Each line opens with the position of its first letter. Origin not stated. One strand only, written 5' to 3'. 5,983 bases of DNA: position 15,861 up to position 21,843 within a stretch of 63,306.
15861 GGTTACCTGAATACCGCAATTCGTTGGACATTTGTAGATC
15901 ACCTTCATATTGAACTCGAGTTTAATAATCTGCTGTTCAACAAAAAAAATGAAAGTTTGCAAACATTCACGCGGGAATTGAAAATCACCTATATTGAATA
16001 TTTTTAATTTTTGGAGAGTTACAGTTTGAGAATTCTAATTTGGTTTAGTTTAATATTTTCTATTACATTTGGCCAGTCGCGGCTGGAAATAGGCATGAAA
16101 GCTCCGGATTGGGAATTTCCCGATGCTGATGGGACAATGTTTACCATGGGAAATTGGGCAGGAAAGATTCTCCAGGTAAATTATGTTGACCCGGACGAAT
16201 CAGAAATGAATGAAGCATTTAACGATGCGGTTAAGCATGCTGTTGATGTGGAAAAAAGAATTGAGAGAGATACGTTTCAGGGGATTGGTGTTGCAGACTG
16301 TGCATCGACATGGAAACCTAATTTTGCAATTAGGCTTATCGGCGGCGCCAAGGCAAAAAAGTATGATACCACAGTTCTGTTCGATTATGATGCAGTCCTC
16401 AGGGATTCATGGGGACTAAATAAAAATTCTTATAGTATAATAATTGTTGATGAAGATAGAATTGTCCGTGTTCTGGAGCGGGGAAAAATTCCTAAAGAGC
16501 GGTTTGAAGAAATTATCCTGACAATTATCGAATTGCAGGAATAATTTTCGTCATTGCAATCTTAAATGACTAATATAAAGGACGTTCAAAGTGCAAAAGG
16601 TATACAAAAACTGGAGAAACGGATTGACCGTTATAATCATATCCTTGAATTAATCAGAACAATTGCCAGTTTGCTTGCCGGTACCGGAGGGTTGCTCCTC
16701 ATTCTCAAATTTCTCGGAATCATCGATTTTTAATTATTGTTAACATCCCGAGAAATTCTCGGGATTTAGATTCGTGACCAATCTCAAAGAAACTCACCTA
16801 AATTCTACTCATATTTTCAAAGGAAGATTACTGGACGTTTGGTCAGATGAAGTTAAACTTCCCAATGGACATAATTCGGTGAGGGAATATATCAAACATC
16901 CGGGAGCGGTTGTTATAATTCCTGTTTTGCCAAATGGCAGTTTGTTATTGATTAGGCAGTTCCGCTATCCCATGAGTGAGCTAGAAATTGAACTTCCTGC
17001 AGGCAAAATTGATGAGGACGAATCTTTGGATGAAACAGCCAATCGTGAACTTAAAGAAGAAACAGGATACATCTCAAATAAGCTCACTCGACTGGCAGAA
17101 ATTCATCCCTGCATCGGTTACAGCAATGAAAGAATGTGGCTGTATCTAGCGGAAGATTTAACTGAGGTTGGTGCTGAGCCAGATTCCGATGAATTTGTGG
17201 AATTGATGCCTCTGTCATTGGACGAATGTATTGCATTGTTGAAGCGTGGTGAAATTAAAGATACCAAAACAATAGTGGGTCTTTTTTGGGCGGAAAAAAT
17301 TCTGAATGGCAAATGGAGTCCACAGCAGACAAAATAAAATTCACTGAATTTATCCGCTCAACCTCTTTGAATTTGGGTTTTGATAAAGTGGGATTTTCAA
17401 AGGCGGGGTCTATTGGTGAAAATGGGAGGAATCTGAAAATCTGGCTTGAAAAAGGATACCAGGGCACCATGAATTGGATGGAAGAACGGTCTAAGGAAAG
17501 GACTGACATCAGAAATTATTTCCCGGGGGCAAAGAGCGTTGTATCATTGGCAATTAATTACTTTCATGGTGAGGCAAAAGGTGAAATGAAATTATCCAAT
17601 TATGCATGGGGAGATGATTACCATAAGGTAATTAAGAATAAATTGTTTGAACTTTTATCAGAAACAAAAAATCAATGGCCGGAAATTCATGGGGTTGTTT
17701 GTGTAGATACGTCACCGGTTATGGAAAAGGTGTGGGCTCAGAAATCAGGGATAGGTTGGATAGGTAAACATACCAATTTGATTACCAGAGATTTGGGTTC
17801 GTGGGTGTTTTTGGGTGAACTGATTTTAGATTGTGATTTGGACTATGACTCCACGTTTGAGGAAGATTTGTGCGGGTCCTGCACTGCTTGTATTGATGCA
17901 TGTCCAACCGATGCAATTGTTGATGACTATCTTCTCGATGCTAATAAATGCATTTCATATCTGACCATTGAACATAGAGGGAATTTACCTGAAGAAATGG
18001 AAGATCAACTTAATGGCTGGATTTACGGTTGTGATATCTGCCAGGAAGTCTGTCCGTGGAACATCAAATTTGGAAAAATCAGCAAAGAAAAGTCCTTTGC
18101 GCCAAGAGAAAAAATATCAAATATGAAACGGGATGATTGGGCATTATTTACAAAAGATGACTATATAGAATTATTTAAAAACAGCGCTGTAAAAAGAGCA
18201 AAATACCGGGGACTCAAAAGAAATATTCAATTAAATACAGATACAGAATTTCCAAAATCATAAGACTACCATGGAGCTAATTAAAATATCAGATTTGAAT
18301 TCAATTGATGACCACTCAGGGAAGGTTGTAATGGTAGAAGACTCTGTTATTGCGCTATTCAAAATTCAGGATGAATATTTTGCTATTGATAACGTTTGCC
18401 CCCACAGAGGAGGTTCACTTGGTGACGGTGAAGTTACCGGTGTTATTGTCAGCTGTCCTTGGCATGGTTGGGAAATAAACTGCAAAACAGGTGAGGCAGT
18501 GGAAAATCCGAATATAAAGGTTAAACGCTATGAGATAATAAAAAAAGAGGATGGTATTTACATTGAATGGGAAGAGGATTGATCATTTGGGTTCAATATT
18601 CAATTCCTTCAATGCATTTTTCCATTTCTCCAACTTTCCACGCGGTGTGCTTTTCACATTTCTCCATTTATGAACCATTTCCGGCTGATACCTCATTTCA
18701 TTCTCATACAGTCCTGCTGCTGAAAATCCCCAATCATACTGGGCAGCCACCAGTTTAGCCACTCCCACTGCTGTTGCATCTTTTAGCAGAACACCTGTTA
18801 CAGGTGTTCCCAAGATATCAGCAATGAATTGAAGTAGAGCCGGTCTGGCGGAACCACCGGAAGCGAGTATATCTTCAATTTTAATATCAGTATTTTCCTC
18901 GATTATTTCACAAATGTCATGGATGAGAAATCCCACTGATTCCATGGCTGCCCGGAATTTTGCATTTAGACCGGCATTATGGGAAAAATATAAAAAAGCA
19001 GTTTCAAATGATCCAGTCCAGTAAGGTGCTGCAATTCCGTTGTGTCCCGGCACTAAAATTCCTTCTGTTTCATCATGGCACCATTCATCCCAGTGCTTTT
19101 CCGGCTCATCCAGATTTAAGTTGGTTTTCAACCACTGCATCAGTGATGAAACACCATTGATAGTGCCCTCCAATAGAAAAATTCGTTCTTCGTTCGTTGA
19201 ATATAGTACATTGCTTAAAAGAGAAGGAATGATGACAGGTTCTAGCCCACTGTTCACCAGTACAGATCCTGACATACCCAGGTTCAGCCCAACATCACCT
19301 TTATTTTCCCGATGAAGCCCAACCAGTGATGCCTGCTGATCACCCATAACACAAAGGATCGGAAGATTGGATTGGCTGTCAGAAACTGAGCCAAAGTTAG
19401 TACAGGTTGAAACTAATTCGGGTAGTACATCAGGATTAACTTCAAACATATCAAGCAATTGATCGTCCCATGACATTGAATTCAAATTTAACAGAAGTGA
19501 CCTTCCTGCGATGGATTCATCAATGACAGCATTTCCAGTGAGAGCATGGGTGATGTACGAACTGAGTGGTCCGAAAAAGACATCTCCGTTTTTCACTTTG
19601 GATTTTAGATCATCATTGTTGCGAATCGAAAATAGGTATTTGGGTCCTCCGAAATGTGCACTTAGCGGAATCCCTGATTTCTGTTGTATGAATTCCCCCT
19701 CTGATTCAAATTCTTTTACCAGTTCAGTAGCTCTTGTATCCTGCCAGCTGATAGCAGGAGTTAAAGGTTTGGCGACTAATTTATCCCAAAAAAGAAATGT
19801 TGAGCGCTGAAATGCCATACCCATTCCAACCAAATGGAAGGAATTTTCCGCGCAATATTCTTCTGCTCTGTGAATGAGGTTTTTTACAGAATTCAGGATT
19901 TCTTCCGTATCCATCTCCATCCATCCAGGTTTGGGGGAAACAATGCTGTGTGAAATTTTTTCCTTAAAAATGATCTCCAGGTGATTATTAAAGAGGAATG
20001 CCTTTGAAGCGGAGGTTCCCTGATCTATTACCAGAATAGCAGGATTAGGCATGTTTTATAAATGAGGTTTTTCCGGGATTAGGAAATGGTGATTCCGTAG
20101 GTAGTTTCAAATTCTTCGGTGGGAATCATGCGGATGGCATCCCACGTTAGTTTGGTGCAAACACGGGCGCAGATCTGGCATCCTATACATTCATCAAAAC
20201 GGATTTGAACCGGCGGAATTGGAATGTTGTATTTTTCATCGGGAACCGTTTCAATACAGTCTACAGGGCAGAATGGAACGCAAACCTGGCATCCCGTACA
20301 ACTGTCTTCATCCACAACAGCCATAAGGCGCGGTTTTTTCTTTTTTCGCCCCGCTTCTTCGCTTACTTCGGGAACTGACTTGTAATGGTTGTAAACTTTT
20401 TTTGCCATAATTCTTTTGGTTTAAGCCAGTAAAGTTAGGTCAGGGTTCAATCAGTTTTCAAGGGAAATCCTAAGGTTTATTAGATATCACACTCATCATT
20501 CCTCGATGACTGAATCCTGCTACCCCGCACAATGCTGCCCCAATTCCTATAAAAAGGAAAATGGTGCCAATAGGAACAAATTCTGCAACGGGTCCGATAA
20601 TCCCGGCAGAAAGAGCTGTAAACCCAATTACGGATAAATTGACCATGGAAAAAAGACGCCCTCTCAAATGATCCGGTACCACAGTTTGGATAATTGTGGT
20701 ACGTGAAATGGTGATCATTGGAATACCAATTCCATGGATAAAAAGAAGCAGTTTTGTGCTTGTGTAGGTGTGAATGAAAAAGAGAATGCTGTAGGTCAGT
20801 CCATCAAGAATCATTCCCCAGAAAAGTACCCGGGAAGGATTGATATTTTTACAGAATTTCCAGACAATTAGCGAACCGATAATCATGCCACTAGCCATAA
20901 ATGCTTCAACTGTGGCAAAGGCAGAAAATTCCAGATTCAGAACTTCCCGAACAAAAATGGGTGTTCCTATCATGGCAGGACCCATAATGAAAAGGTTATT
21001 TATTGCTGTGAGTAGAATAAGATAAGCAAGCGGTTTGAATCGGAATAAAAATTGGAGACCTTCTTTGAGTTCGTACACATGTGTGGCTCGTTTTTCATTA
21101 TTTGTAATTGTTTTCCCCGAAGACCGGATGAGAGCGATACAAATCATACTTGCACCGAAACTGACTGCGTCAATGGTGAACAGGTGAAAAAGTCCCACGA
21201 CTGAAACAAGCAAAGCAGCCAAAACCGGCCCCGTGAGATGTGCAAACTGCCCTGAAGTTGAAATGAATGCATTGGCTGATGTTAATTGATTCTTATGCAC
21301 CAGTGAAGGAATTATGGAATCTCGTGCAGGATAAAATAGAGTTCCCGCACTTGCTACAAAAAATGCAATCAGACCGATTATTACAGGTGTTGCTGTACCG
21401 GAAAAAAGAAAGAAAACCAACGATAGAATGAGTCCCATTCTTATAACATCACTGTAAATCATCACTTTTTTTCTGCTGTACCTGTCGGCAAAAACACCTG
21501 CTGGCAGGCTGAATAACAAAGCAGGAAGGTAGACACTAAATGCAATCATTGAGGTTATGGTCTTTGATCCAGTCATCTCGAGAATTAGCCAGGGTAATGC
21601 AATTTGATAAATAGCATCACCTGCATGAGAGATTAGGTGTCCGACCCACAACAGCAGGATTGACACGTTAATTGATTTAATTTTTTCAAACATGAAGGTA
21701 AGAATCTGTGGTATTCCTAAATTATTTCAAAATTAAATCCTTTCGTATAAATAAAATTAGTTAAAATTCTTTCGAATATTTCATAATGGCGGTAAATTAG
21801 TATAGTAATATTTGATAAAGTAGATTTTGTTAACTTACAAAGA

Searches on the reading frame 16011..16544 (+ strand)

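Call 40: search_protein_families(library=pfam, proteins=[window:16011-16544:+])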
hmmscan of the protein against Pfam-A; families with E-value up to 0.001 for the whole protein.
window:16011-16544:+ (177 aa): 1 family
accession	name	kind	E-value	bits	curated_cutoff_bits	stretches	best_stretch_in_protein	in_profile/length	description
PF09695.16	YtfJ_HI0045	-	0.00028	21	24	1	63-172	51-157/160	Bacterial protein of unknown function (YtfJ_HI0045)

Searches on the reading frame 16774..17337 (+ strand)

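Call 40: search_protein_families(library=pfam, proteins=[window:16774-17337:+])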
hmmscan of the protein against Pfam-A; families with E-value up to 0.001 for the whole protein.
window:16774-17337:+ (187 aa): 1 family
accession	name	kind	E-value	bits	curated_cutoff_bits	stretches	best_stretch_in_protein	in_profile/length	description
PF00293.34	NUDIX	-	4.7e-17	62.7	21.1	1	42-157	2-121/134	NUDIX domain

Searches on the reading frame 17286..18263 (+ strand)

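Call 40: search_protein_families(library=pfam, proteins=[window:17286-18263:+])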
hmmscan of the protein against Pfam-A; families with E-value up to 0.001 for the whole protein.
window:17286-18263:+ (325 aa): 9 families
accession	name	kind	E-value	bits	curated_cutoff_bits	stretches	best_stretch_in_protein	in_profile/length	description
PF13484.11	Fer4_16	-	5.8e-24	85.1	30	1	196-259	2-66/66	4Fe-4S double cluster binding domain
PF08331.15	QueG_DUF1730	-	3.2e-18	65.9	25.1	1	72-142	1-77/77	Epoxyqueuosine reductase QueG, DUF1730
PF00037.32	Fer4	-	1.3e-07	31.6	21.1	1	191-211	3-23/24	4Fe-4S binding domain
PF13237.11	Fer4_10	-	6.4e-06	26.4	25.5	0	192-211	5-22/53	4Fe-4S dicluster domain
PF13187.11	Fer4_9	-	2.4e-05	24.7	27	0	195-211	36-52/52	4Fe-4S dicluster domain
PF25160.1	LdpA_Fe-S-bd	-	0.00023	21.3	27.6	0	193-212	25-44/49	LdpA Fe-S cluster-binding domain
PF12837.12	Fer4_6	-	0.00042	20.6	25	1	190-211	3-24/24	4Fe-4S binding domain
PF12838.12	Fer4_7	-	0.00045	21.1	27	0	196-260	2-52/52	4Fe-4S dicluster domain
PF12797.12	Fer4_2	-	0.00074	19.8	24.5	0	191-208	5-22/22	4Fe-4S binding domain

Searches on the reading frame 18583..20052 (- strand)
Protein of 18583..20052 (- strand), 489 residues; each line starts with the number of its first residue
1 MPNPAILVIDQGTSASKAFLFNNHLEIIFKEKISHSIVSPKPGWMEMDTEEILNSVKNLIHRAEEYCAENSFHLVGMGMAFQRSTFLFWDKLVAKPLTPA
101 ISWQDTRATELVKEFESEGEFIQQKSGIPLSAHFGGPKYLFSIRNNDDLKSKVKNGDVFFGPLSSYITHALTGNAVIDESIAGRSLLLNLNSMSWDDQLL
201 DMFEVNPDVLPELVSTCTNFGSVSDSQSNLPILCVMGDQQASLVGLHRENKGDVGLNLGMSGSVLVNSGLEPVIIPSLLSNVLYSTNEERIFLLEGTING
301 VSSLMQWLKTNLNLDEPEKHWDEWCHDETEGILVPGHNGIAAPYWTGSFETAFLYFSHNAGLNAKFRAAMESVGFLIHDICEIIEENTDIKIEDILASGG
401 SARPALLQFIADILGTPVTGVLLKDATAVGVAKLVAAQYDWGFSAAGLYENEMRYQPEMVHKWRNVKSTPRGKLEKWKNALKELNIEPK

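Call 40: search_protein_families(library=pfam, proteins=[window:18583-20052:-])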
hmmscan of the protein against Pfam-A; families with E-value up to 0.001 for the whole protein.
window:18583-20052:- (489 aa): 2 families
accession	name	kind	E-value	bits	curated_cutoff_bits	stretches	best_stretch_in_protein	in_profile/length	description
PF00370.27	FGGY_N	-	1.7e-43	149.4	28.8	1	6-245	2-245/245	FGGY family of carbohydrate kinases, N-terminal domain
PF02782.22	FGGY_C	-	2.7e-19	70.2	27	1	259-437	6-196/198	FGGY family of carbohydrate kinases, C-terminal domain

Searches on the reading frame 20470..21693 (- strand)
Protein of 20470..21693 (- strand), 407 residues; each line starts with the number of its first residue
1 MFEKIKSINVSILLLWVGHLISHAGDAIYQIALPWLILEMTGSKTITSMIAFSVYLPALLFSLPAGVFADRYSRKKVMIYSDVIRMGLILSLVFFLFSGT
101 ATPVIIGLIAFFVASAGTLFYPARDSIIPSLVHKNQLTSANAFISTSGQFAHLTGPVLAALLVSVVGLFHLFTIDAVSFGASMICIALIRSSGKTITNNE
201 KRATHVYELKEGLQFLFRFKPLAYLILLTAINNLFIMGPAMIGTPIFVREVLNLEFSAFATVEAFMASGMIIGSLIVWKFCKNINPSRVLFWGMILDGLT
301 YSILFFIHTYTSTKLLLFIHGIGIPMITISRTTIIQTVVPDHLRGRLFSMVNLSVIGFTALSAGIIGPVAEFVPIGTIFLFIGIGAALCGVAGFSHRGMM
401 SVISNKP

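Call 40: search_protein_families(library=pfam, proteins=[window:20470-21693:-])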
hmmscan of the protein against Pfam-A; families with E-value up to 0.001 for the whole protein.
window:20470-21693:- (407 aa): 3 families
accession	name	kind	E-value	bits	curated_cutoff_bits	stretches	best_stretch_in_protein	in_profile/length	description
PF07690.21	MFS_1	-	2e-35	122.8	33.4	2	15-353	1-337/347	Major Facilitator Superfamily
PF05977.19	MFS_3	-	8.9e-31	107.3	27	1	14-391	14-388/524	Transmembrane secretion effector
PF13347.12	MFS_2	-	5.7e-10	38.7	27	1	138-373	136-384/427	MFS/sugar transport protein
